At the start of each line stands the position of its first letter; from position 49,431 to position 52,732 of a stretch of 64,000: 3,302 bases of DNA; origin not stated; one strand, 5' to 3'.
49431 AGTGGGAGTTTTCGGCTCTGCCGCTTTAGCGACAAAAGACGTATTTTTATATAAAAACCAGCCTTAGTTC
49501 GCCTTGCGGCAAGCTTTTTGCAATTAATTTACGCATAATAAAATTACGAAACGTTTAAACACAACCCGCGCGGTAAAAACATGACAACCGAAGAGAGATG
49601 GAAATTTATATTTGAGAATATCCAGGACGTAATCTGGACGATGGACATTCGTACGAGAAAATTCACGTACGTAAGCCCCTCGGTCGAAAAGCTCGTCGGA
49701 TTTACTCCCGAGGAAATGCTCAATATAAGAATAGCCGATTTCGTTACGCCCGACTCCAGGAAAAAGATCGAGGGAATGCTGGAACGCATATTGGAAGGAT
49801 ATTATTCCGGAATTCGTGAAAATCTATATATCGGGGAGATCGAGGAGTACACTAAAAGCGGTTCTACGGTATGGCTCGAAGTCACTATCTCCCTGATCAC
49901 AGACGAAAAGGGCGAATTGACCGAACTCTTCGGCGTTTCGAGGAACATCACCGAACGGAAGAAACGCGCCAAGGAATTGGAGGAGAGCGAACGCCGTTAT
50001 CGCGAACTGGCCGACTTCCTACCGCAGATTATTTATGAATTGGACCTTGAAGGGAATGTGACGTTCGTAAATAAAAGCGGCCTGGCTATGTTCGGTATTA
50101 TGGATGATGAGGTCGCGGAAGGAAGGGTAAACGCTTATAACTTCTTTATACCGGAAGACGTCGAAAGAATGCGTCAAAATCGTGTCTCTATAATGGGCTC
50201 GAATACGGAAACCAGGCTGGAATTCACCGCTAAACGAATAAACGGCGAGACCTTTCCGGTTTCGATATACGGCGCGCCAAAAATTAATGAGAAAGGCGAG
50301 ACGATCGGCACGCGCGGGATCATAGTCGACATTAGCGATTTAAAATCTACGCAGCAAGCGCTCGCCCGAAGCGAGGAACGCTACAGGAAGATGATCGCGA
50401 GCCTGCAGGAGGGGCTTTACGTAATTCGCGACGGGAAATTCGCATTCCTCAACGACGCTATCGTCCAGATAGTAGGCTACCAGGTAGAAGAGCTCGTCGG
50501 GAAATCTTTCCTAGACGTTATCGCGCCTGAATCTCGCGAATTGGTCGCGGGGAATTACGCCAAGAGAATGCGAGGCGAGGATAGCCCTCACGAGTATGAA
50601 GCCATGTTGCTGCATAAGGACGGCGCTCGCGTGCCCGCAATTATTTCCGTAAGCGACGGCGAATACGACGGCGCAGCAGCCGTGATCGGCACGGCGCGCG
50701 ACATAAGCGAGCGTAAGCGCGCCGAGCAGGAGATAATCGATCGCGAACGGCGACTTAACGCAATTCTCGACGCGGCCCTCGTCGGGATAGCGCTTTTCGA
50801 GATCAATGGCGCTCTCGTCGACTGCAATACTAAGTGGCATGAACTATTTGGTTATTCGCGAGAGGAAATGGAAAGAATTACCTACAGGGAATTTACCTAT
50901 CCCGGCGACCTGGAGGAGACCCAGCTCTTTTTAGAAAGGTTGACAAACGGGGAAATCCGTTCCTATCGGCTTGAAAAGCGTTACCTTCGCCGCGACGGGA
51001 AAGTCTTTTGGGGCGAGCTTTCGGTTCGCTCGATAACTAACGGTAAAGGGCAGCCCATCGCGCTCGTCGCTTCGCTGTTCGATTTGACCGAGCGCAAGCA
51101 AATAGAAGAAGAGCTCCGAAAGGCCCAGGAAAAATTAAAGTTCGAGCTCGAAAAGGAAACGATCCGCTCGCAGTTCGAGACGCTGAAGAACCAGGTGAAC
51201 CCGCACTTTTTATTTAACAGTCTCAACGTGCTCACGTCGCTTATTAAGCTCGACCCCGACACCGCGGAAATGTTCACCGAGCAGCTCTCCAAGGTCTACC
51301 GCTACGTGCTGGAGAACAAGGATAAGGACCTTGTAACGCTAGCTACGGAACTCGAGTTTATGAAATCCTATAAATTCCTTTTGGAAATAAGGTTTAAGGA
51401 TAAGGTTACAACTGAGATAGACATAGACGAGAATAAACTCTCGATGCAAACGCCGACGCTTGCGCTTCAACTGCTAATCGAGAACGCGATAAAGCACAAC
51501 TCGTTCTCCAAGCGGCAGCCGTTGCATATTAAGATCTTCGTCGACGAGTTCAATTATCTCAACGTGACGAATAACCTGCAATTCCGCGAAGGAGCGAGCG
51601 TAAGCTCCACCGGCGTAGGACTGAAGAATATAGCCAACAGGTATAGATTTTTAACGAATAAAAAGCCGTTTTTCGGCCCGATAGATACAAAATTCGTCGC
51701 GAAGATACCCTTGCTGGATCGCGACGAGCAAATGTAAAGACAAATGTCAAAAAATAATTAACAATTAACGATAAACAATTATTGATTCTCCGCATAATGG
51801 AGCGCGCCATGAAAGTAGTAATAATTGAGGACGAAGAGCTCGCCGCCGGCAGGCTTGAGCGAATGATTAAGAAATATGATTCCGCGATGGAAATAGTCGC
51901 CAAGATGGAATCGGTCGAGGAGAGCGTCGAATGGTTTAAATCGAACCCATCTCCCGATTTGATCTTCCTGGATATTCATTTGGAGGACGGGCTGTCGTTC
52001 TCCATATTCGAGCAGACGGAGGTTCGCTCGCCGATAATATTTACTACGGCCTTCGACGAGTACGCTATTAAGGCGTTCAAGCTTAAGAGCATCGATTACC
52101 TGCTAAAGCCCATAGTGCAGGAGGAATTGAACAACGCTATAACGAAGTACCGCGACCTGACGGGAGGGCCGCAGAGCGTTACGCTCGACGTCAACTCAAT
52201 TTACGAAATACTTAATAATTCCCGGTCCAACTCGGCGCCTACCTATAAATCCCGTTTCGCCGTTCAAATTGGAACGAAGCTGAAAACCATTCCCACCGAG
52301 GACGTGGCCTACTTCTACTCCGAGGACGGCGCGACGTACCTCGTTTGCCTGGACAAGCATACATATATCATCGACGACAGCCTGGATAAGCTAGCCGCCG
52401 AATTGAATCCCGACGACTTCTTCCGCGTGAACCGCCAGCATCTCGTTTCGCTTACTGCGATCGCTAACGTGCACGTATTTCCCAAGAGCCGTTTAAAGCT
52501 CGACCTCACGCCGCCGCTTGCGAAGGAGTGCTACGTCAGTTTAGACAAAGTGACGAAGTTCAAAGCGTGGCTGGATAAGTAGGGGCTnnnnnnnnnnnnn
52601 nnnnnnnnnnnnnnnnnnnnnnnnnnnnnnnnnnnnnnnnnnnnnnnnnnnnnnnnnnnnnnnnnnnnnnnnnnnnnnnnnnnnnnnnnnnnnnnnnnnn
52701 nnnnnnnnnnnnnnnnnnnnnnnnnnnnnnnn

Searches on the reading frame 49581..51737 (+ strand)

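Call 35: search_protein_families(library=pfam, proteins=[window:49581-51737:+], max_evalue=0.00001)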
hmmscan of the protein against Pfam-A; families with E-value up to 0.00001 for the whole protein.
window:49581-51737:+ (718 aa): 6 families
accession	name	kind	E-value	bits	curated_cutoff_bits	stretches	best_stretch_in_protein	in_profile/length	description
PF13426.13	PAS_9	-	9.2e-53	177.3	27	4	27-125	12-103/103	PAS domain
PF00989.32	PAS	-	2.1e-42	144.1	22.6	3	5-121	1-111/113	PAS fold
PF08447.18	PAS_3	-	5.6e-39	132.7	25.6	3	413-496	2-86/89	PAS fold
PF08448.16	PAS_4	-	7.2e-37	126.4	23.1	3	12-127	2-109/110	PAS fold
PF13188.13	PAS_8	-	5.5e-27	93.2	21.8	1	390-441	1-50/65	PAS domain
PF06580.19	His_kinase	-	2.3e-23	82.7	25.2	1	531-608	2-80/81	Histidine kinase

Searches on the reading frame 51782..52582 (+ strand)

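Call 35: search_protein_families(library=pfam, proteins=[window:51782-52582:+], max_evalue=0.00001)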
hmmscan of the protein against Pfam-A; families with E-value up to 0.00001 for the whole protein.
window:51782-52582:+ (266 aa): 2 families
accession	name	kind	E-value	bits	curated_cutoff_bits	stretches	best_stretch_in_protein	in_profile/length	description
PF04397.21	LytTR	-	1.5e-17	64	22.6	1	166-264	2-97/98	LytTr DNA-binding domain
PF00072.30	Response_reg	-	8.1e-14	52.2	30.2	1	12-120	1-110/111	Response regulator receiver domain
